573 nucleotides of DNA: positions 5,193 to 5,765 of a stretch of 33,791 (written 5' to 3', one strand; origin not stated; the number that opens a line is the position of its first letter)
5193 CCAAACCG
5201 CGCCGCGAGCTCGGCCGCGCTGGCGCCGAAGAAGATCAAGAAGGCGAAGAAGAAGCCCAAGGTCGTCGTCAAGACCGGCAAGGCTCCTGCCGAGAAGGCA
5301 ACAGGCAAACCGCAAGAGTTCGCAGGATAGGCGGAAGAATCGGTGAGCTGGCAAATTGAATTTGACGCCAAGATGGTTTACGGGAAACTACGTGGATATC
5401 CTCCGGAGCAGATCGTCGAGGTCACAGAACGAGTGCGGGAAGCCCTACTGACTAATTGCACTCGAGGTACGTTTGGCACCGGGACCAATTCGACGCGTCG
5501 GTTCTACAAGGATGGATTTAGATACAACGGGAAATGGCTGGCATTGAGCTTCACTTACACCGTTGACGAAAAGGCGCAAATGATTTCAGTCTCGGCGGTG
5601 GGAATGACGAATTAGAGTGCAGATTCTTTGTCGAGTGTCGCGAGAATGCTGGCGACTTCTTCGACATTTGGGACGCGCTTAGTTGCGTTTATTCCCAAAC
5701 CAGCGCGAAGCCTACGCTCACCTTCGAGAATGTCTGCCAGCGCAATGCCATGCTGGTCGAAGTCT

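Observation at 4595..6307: Transposon-borne cargo: orphan Panacea (DUF4065) gene facing a wHTH + RelE-like pair with overlapping stop codons - candidate unconventional toxin-antitoxin/defence module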

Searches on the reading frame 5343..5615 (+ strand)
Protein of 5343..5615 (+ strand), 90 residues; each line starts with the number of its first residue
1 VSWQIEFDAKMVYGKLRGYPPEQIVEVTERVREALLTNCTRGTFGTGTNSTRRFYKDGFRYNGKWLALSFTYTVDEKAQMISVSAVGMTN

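Call 3: search_protein_families(library=pfam, proteins=[window:5343-5615:+], max_evalue=0.1)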
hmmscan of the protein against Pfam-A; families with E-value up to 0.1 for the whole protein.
window:5343-5615:+ (90 aa): 0 families

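Call 5: search_protein_families(library=ncbifam, proteins=[window:5343-5615:+], max_evalue=0.1)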
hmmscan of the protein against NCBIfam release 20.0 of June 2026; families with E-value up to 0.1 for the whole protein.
window:5343-5615:+ (90 aa): 0 families

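Call 6: search_protein_families(library=padloc, proteins=[window:5343-5615:+], max_evalue=0.1)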
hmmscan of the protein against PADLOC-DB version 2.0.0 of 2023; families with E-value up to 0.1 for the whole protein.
window:5343-5615:+ (90 aa): 0 families

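Call 7: search_protein_families(library=phrogs, proteins=[window:5343-5615:+], max_evalue=0.1)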
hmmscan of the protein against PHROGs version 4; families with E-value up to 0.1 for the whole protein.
window:5343-5615:+ (90 aa): 0 families

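Call 11: find_homologous_proteins(query=window:5343-5612:+, max_evalue=0.01)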
Query window:5343-5612:+ (90 aa): 1 proteins with E <= 0.01 among 1 candidates.
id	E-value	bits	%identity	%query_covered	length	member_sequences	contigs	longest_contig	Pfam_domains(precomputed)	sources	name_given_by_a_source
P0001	1.9e-54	199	100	100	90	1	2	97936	-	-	-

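Call 12: find_encoding_contigs(protein=P0001, flank=10000, max_places=6)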
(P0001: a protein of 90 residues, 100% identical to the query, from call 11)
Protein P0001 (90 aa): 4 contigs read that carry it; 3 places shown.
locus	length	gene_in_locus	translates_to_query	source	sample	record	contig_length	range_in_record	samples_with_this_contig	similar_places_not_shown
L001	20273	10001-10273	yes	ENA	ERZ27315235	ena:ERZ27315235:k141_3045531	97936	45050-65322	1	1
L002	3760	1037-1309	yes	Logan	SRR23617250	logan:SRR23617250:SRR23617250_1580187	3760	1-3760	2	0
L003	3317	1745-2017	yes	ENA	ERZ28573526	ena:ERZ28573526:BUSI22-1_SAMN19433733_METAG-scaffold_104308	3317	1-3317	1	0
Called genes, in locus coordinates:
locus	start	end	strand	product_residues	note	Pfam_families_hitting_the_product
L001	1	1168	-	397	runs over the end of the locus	PF12704:MacB_PCD, PF02687:FtsX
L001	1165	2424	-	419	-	PF12704:MacB_PCD, PF02687:FtsX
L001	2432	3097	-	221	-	PF00005:ABC_tran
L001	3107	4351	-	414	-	PF25919:BSH_CusB (faint), PF00364:Biotin_lipoyl (faint)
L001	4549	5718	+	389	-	PF05685:Uma2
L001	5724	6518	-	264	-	PF00459:Inositol_P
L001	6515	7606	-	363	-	PF07228:SpoIIE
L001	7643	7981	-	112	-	PF02452:PemK_toxin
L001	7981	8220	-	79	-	-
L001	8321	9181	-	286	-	PF03400:DDE_Tnp_IS1 (faint)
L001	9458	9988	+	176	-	-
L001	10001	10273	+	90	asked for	-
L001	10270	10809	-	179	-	PF13274:SocA_Panacea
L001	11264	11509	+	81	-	-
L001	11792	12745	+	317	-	PF13432:TPR_16 (faint), PF13369:Transglut_core2, PF13428:TPR_14 (faint), PF14559:TPR_19 (faint), PF13424:TPR_12 (faint), PF13374:TPR_10 (faint), PF00515:TPR_1 (weak), PF07719:TPR_2, +3 more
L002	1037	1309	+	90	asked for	-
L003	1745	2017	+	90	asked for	-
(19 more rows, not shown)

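Call 37: search_protein_representatives(protein=window:5343-5612:+)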
Query: 90 residues. Proteins with E-value up to 0.001 (for the whole library): 5; up to 1e-10: 1; up to 1e-30: 1. The best 5 are listed.
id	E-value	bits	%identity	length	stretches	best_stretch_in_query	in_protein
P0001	6.0e-55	198.8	100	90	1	1-90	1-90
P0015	1.2e-10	57.4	36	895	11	27-60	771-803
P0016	2.6e-07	46.7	41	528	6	56-87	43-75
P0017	1.8e-04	37.7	51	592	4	53-83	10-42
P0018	9.5e-04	35.3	27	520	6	12-87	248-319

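Call 38: search_protein_families(library=pfam, proteins=[P0015, P0016, P0017, P0018], max_evalue=0.1)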
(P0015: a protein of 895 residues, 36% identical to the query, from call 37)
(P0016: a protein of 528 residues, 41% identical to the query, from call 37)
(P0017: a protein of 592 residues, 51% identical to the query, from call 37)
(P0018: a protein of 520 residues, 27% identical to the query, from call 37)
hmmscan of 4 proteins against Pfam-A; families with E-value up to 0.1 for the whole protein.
P0015 (895 aa): 3 families
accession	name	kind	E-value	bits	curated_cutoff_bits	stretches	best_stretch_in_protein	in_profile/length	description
PF06309.17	Torsin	-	2.3e-07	31.4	27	0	533-585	75-125/127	Torsin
PF19103.5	DUF5790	-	1e-05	26.6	26.8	0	706-734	68-96/126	Family of unknown function (DUF5790)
PF11326.13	PANTS-like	-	0.033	15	27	1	588-632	17-61/80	Synaptic plasticity regulator PANTS-like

P0016 (528 aa): 18 families
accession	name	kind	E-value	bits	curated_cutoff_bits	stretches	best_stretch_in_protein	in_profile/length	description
PF08804.16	gp32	-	2.2e-91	305.9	26.8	6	19-72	1-62/208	gp32 DNA binding protein like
PF05310.17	Tenui_NS3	-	2.9e-12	47.6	25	0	42-71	121-152/186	Tenuivirus movement protein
PF22544.2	HYDIN_VesB_CFA65-like_Ig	-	9e-12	45.5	25.5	0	95-133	19-56/100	HYDIN/CFA65/VesB-like, Ig-like domain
PF17464.7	Pns11_12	-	3.3e-10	40.5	25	0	44-89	146-193/205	Non-structural protein 11 and 12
PF21414.2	SMK_beta_su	-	3.9e-10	40.4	27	0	106-154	24-70/90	Salt-mediated killer protoxin 1, beta subunit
PF23560.1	GBD_Hemicentin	-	5e-10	39.6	27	0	47-66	76-95/100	Hemicentin galactose-binding domain-like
PF09087.17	Cyc-maltodext_N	-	1.5e-07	32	25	0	77-114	44-81/88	Cyclomaltodextrinase, N-terminal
PF13715.12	CarbopepD_reg_2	-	2.1e-06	28.1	32.2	0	89-120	26-57/88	CarboxypepD_reg-like domain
PF18684.6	PlyB_C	-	2.5e-06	27.8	27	0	64-103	130-167/173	Pleurotolysin B C-terminal domain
PF08370.16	PDR_assoc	-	1.6e-05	25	24.9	0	31-53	8-30/65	Plant PDR ABC transporter associated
PF03621.18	MbtH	-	4.8e-05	23.1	27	0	32-44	6-18/53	MbtH-like protein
PF18656.6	DUF5633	-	0.00013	22.2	23.6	0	47-54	31-38/41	Family of unknown function (DUF5633)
PF13732.12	DrrA1-3_C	-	0.00051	21.1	27.4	0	93-118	34-59/81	ATP-binding protein DrrA1-3-like, C-terminal domain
PF25378.1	PUA_NSUN2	-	0.0018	18.9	25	0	89-126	22-56/87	NSUN2 PUA domain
PF13002.12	LDB19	-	0.0095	16.2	27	0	85-102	142-159/183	Arrestin_N terminal like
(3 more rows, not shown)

P0017 (592 aa): 1 family
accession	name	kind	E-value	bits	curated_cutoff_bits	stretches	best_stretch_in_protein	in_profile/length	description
PF19891.5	DUF6364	-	0.048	14.6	27.3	0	450-468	20-38/70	Family of unknown function (DUF6364)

P0018 (520 aa): 8 families
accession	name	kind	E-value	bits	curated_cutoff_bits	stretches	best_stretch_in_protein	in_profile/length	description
PF13895.12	Ig_2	-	1.9e-06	28.4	27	0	103-132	28-58/79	Immunoglobulin domain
PF24942.1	Fn3_Dep-1_1st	-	8.7e-05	22.9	26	0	118-151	55-88/96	Dep-1 first Fn3-like domain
PF07828.18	PA-IL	-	0.00048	20.6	22.5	0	111-141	3-33/121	PA-IL-like protein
PF13935.11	Ead_Ea22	-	0.0014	19.6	27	0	105-146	4-45/139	Ead/Ea22-like protein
PF17604.7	DUF5500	-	0.0031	18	27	0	293-322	37-66/98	Family of unknown function (DUF5500)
PF16732.10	ComP_DUS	-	0.007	17.6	27.3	0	114-133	59-78/87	Type IV minor pilin ComP, DNA uptake sequence receptor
PF14717.12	DUF4465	-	0.02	15.7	25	0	378-505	7-108/176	Domain of unknown function (DUF4465)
PF10983.13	DUF2793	-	0.067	13.5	27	0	98-142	34-78/87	Protein of unknown function (DUF2793)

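Call 42: predict_structure(protein=window:5343-5612:+)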
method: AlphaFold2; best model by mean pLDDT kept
length: 90 residues; sequences in the alignment: 1
mean_pLDDT: 75.6   pTM: 0.62
mean pLDDT of the five models: 75.6, 48.1, 47.3, 46.9, 42.1
residues with pLDDT >= 90: 0; 70-90: 65; 50-70: 25; < 50: 0
segments of 3 or more residues with pLDDT < 50: none
pLDDT, mean of each block of 10 residues (from residue 1): 78 76 81 78 60 68 77 83 80
secondary structure, 60 per line:
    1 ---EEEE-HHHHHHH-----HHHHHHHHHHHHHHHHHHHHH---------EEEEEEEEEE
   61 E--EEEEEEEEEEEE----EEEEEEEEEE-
elements in order: E4-7 H9-15 H21-41 E51-61 E64-75 E80-89

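Call 45: search_solved_structures(query=A3, max_evalue=10)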
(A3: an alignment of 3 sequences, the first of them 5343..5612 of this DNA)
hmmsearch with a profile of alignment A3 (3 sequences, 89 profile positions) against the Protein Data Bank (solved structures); distinct sequences matched with E-value up to 10: 5.
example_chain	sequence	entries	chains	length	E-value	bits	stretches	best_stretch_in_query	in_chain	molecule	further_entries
3cmu_A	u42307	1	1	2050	7.8e-20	74.3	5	19-49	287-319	Protein recA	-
3cmt_A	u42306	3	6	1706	2e-15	60.1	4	19-49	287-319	Protein recA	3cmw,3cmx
3cmv_A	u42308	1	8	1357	3.2e-11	46.6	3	19-49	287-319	Protein recA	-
5u35_A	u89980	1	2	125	0.37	14.4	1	50-82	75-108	De novo NTF2 with large cavity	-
5tph_A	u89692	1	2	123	0.5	14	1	50-82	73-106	de novo NTF2 homodimer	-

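Call 46: fold_search(model_id=the predicted structure, library=pdb)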
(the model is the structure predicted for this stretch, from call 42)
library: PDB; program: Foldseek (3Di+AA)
matches with E <= 10: 348; with E <= 0.001: 0
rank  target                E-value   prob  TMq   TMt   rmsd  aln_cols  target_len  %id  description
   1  9g12_A                4.0e-02  0.98  0.54  0.57   9.4        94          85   14  Mycobacterium tuberculosis RelBE1 toxin-antitoxin system; rv1247c (relB1 antitoxin), rv1246c (relE1 toxin) (released 2025-12-17)
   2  3g5o_C                4.5e-02  0.92  0.46  0.48  10.5        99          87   14  The crystal structure of the toxin-antitoxin complex RelBE2 (Rv2865-2866) from Mycobacterium tuberculosis (released 2009-04-14)
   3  1wmi_A                7.5e-02  0.90  0.50  0.51  11.6        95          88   13  Crystal structure of archaeal RelE-RelB complex from Pyrococcus horikoshii OT3 (released 2005-03-15)
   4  9w3a_D                1.5e-01  0.96  0.61  0.51   5.0       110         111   10  Crystal structure of PfiAT toxin-antitoxin complex (released 2026-02-11)
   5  7vd7_A                1.6e-01  0.41  0.38  0.37  12.5       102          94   14  Toxin - Antitoxin complex from Salmonella enterica serovar Typhimurium (released 2022-09-14)
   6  9w3a_C                2.2e-01  0.69  0.48  0.40   6.0       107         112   10  Crystal structure of PfiAT toxin-antitoxin complex (released 2026-02-11)
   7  9w3a_B                3.4e-01  0.63  0.49  0.41   5.9       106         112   10  Crystal structure of PfiAT toxin-antitoxin complex (released 2026-02-11)
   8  9w3a_A                3.4e-01  0.35  0.40  0.33   6.7       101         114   11  Crystal structure of PfiAT toxin-antitoxin complex (released 2026-02-11)
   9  2r5v_B                3.8e-01  0.16  0.27  0.09   3.3        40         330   10  Hydroxymandelate Synthase Crystal Structure (released 2008-03-18)
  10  5kux                  4.9e-01  0.44  0.41  0.41  13.6        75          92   13  Designed influenza hemagglutinin binding protein HSB.2 (released 2017-06-14)
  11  9u42                  4.9e-01  0.33  0.30  0.18   3.2        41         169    7  Crystal Structure of Homogentisate 1,2-Dioxygenase from Acinetobacter in Complex with Zn ion (released 2025-07-23)
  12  6mnm_C                5.6e-01  0.10  0.26  0.15  15.2        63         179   13  6256 TCR bound to I-Ab Padi4 (released 2019-07-03)
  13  6lof_C                6.0e-01  0.60  0.38  0.53   2.2        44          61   11  Crystal structure of ZsYellow soaked by Cu2+ (released 2020-01-22)
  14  2r5v_A                6.0e-01  0.14  0.27  0.09   3.3        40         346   10  Hydroxymandelate Synthase Crystal Structure (released 2008-03-18)
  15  6mkd_C                6.3e-01  0.10  0.26  0.16  14.4        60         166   10  4699 TCR bound to I-Ab Padi4 (released 2019-07-03)
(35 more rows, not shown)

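Call 71: search_protein_families(library=pfam, alignment_id=A7, max_evalue=1)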
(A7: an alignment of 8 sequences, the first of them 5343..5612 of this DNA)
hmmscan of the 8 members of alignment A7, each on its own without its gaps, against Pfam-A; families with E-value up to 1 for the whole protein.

A. member 1, window:5343-5612:+ (90 aa): 0 families

B. families by the number of members that match (of 8 scanned): 5 families
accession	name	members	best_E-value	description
PF05016.21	ParE_toxin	1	0.03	ParE toxin of type II toxin-antitoxin system, parDE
PF18226.6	QslA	1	0.11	LasR-specific antiactivator QslA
PF15781.12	ParE-like_toxin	1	0.14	ParE-like toxin of type II bacterial toxin-antitoxin system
PF21511.2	SidD_cat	1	0.15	SidD, catalytic domain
PF13470.12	PIN_3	1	0.2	PIN domain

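Call 112: fold_search(model_id=the predicted structure, library=viral)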
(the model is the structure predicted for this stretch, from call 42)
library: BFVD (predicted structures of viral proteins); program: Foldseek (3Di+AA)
matches with E <= 10: 561; with E <= 0.001: 0
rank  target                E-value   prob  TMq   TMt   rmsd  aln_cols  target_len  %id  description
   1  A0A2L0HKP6            1.2e-01  0.47  0.35  0.31   6.2        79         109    8  Uncharacterized protein [Mycobacterium phage ItsyBitsy1]
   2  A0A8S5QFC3            2.0e-01  0.63  0.46  0.12   7.4       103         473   10  Minor capsid protein [Siphoviridae sp. ctoRD1]
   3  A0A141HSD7            2.0e-01  0.41  0.42  0.17   5.5        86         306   19  (no name in the UniProt tables at hand)
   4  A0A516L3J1            2.2e-01  0.91  0.61  0.41   3.7        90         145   10  (no name in the UniProt tables at hand)
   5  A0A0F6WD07            2.5e-01  0.30  0.29  0.25   8.6        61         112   10  Uncharacterized protein [Sinorhizobium phage phiN3]
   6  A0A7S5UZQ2            2.6e-01  0.33  0.37  0.45  12.3        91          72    9  Uncharacterized protein [Rhizobium phage RHph_I1_9]
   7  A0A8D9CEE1            3.0e-01  0.47  0.34  0.24   8.4        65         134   14  Uncharacterized protein [uncultured marine phage]
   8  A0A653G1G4            3.6e-01  0.30  0.31  0.13   8.8        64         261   16  Phage protein [Escherichia phage VpaE1_ev78]
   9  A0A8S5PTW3            3.8e-01  0.41  0.47  0.12   5.1       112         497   14  Minor capsid protein [Siphoviridae sp. ctJER10]
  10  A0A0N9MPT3            3.8e-01  0.14  0.22  0.06   7.1        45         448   13  (no name in the UniProt tables at hand)
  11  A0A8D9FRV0            4.1e-01  0.38  0.30  0.17   3.0        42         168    5  UVR domain-containing protein [uncultured marine phage]
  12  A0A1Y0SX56            4.1e-01  0.16  0.27  0.11   9.8        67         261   12  Uncharacterized protein [Pseudomonas phage Noxifer]
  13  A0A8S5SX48            5.2e-01  0.21  0.31  0.31   9.9        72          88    8  Uncharacterized protein [Podoviridae sp. ctgFL11]
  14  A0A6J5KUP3            5.6e-01  0.14  0.26  0.30   9.1        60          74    7  Uncharacterized protein [uncultured Caudovirales phage]
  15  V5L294                6.3e-01  0.25  0.45  0.30   5.1        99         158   10  (no name in the UniProt tables at hand)
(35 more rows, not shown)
